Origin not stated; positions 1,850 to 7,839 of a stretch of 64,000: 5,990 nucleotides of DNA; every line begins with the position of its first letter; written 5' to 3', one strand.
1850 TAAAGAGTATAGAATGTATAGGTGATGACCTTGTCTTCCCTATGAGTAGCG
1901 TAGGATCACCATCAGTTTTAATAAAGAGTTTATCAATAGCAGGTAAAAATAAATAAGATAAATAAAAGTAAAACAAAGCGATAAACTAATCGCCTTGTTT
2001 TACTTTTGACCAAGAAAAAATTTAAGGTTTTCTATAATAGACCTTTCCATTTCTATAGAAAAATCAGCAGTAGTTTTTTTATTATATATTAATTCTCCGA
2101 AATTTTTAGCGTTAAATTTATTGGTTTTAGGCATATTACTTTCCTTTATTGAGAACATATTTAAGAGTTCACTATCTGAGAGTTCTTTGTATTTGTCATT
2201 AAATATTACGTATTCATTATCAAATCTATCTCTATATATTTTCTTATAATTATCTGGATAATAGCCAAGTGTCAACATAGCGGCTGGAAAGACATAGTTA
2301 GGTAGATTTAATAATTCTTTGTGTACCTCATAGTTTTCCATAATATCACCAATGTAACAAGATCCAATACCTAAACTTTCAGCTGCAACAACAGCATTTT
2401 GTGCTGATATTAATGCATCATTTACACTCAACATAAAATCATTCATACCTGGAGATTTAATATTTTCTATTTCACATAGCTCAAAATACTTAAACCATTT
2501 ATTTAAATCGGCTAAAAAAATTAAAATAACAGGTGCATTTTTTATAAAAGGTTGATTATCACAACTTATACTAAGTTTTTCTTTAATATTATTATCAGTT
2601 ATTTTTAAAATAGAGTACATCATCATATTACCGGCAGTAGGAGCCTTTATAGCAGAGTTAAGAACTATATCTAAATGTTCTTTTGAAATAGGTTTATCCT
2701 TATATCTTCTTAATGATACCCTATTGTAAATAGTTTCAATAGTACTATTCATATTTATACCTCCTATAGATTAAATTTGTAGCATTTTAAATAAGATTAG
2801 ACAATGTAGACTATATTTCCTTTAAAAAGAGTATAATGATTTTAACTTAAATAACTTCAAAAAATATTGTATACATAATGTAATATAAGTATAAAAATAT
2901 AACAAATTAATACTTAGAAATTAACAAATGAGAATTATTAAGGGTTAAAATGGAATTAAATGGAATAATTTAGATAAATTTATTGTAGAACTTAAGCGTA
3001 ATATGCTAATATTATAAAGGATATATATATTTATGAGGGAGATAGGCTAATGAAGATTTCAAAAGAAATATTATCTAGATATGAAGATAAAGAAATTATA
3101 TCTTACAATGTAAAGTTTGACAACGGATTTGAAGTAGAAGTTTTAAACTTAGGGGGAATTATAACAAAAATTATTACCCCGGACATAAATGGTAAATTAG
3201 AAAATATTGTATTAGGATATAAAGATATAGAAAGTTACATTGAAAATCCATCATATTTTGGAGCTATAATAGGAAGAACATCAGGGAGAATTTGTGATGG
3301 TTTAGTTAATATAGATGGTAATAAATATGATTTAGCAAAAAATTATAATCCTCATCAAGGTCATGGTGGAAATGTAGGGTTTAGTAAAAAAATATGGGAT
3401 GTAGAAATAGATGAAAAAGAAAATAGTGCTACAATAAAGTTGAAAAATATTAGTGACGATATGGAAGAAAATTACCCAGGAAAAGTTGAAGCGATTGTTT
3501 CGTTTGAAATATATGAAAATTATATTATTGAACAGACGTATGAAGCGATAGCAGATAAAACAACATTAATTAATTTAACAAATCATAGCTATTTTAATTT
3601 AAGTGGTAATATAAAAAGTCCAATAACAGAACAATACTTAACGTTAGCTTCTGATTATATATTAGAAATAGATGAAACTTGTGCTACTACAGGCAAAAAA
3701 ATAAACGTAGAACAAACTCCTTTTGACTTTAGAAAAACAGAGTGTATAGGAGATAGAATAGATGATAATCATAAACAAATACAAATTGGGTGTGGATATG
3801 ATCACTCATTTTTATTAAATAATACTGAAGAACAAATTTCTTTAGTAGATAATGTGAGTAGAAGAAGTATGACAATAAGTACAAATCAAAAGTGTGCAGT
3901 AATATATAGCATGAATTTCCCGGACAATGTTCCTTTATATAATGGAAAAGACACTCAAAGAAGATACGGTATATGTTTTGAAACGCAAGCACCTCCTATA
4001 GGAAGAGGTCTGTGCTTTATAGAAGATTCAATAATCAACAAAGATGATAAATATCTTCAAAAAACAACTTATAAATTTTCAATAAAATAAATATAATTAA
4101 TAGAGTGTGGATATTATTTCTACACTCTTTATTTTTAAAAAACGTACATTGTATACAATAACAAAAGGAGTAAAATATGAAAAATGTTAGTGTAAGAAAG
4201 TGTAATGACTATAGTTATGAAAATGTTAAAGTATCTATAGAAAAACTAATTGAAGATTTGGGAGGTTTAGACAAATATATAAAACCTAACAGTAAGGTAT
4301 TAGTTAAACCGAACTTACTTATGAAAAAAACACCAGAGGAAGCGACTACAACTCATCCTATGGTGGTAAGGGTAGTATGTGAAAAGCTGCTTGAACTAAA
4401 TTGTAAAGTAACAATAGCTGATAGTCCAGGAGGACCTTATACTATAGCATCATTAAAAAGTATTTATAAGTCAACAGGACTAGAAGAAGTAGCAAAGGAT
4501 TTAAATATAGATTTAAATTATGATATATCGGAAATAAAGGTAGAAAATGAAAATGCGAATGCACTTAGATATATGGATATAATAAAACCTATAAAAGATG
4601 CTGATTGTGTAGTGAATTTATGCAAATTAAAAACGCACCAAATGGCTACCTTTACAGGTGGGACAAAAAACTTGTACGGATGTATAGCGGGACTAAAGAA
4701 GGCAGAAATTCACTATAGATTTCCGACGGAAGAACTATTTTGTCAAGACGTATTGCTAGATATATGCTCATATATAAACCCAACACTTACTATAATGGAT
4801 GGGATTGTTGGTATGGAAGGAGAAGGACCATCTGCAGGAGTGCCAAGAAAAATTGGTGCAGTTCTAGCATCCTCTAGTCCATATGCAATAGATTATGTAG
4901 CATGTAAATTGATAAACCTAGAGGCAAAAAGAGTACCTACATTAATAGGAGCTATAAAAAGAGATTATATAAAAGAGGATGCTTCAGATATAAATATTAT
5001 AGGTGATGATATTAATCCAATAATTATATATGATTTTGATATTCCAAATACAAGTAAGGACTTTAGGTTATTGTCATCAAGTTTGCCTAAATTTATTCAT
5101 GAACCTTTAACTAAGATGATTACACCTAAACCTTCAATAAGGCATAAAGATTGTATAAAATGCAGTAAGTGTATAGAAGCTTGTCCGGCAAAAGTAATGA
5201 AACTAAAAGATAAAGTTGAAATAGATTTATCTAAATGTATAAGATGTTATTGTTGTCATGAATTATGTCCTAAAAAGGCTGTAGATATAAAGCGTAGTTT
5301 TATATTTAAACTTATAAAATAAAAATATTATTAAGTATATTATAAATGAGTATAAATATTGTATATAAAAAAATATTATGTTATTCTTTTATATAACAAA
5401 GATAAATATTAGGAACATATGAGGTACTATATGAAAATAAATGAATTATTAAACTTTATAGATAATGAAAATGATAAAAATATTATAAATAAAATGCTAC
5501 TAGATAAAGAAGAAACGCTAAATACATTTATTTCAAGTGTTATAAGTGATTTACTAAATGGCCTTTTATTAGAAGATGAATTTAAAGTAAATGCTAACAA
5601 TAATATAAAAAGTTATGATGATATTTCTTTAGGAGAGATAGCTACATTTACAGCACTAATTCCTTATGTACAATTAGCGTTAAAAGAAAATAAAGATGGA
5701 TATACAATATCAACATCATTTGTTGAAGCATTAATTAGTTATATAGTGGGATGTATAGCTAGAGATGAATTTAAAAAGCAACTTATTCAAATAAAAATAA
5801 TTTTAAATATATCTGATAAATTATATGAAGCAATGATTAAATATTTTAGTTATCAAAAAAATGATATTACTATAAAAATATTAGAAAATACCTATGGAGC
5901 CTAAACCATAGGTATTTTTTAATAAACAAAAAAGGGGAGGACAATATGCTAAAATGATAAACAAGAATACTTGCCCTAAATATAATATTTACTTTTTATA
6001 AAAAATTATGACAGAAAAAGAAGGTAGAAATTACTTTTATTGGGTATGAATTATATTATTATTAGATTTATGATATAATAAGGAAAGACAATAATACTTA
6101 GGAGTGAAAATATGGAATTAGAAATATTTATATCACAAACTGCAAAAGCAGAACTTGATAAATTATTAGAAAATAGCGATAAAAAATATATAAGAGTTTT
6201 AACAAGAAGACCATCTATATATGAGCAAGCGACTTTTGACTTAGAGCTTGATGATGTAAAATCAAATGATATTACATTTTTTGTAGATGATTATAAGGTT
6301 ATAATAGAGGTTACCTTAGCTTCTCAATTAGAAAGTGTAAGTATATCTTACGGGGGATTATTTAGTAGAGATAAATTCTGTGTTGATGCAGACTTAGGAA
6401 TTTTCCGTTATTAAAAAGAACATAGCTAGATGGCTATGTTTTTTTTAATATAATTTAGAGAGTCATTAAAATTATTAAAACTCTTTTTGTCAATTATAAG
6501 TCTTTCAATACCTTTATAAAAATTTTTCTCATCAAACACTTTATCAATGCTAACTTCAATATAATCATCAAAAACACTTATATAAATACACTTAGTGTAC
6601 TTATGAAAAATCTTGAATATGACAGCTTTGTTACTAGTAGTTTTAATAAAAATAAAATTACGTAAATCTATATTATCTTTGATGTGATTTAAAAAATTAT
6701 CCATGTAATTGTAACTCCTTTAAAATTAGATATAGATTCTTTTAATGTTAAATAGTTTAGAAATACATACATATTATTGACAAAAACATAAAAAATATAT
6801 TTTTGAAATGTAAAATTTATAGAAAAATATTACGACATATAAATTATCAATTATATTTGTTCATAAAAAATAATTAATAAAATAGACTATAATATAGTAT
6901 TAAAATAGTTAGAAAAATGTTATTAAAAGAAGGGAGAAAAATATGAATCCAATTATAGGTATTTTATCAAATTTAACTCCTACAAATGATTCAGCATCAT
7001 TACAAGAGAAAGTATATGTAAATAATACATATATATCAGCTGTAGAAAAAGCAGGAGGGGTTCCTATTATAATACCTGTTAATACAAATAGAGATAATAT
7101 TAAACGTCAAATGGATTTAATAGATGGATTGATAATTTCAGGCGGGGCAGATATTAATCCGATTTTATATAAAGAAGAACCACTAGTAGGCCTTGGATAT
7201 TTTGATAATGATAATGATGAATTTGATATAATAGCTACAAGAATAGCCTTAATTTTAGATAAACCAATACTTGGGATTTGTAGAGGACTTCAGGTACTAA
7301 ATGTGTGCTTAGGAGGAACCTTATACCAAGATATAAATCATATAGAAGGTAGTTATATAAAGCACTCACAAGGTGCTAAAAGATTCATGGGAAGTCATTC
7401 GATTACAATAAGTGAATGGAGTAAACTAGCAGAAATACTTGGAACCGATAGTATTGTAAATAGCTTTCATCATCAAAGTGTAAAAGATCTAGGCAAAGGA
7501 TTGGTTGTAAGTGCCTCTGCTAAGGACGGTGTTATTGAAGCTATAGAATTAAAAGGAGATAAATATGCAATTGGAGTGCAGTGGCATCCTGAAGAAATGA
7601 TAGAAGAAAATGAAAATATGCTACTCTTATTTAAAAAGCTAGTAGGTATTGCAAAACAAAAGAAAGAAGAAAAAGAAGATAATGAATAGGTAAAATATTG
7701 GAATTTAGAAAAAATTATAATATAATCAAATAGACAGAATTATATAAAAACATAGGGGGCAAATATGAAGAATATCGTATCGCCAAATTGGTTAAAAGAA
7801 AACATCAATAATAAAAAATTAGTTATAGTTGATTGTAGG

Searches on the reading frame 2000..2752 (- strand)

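Call 75: search_protein_families(library=pfam, proteins=[window:2000-2752:-], max_evalue=0.0001)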
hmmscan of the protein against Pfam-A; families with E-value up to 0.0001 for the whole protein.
window:2000-2752:- (250 aa): 2 families
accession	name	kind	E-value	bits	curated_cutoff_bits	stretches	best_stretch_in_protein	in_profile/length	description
PF00881.29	Nitroreductase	-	8.2e-18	65.6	23.5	1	8-164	1-167/167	Nitroreductase family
PF14512.11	TM1586_NiRdase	-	5.9e-07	29.8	27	0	4-59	2-56/215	Putative TM nitroreductase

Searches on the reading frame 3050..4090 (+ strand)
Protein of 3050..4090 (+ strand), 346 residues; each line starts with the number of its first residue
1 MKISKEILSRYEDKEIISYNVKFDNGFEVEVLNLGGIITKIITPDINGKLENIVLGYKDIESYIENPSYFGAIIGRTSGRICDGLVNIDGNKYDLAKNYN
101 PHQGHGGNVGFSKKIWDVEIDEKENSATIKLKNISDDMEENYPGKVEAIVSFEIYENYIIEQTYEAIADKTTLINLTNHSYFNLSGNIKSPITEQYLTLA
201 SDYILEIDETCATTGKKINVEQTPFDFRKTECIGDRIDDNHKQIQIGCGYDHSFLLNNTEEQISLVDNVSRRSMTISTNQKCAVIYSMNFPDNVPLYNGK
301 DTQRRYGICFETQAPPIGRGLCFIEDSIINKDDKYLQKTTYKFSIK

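Call 75: search_protein_families(library=pfam, proteins=[window:3050-4090:+], max_evalue=0.0001)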
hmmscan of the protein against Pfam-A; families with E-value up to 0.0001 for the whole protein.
window:3050-4090:+ (346 aa): 1 family
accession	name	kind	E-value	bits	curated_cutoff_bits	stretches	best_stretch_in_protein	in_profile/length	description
PF01263.26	Aldose_epim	-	2.7e-63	214.6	27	1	21-319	5-276/299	Aldose 1-epimerase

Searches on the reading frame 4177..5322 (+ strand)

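Call 75: search_protein_families(library=pfam, proteins=[window:4177-5322:+], max_evalue=0.0001)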
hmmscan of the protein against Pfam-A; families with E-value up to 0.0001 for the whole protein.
window:4177-5322:+ (381 aa): 8 families
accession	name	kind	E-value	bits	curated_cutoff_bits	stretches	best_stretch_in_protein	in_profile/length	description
PF04015.17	DUF362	-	2.3e-58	198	24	1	41-244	1-200/200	Domain of unknown function (DUF362)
PF00037.32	Fer4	-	1.3e-07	31.6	21.1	0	347-369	1-23/24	4Fe-4S binding domain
PF12838.12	Fer4_7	-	4e-07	30.8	27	1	326-368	2-52/52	4Fe-4S dicluster domain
PF13237.11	Fer4_10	-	9.5e-07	29.1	25.5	1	319-365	2-53/53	4Fe-4S dicluster domain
PF12797.12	Fer4_2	-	5.9e-06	26.3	24.5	0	346-365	2-21/22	4Fe-4S binding domain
PF13187.11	Fer4_9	-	1e-05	25.9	27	1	325-368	1-51/52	4Fe-4S dicluster domain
PF12837.12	Fer4_6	-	2.6e-05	24.4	25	0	322-340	5-23/24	4Fe-4S binding domain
PF14697.11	Fer4_21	-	7.4e-05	23.2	35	0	321-369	3-57/59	4Fe-4S dicluster domain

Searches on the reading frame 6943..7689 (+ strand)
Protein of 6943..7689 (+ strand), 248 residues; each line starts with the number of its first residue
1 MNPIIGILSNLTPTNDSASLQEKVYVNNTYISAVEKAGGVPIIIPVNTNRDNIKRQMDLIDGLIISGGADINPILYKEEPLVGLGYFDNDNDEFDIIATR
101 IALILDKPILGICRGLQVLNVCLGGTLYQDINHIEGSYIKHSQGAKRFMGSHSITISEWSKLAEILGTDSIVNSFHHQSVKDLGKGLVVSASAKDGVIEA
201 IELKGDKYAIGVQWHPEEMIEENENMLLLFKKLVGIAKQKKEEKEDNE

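Call 75: search_protein_families(library=pfam, proteins=[window:6943-7689:+], max_evalue=0.0001)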
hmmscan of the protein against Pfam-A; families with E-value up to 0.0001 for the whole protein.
window:6943-7689:+ (248 aa): 2 families
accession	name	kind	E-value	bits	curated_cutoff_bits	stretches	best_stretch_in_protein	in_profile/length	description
PF07722.19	Peptidase_C26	-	3.6e-67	226.8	20.5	1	3-217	1-219/219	Peptidase C26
PF00117.34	GATase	-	1.7e-18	67.4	22.8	1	32-227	15-182/190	Glutamine amidotransferase class-I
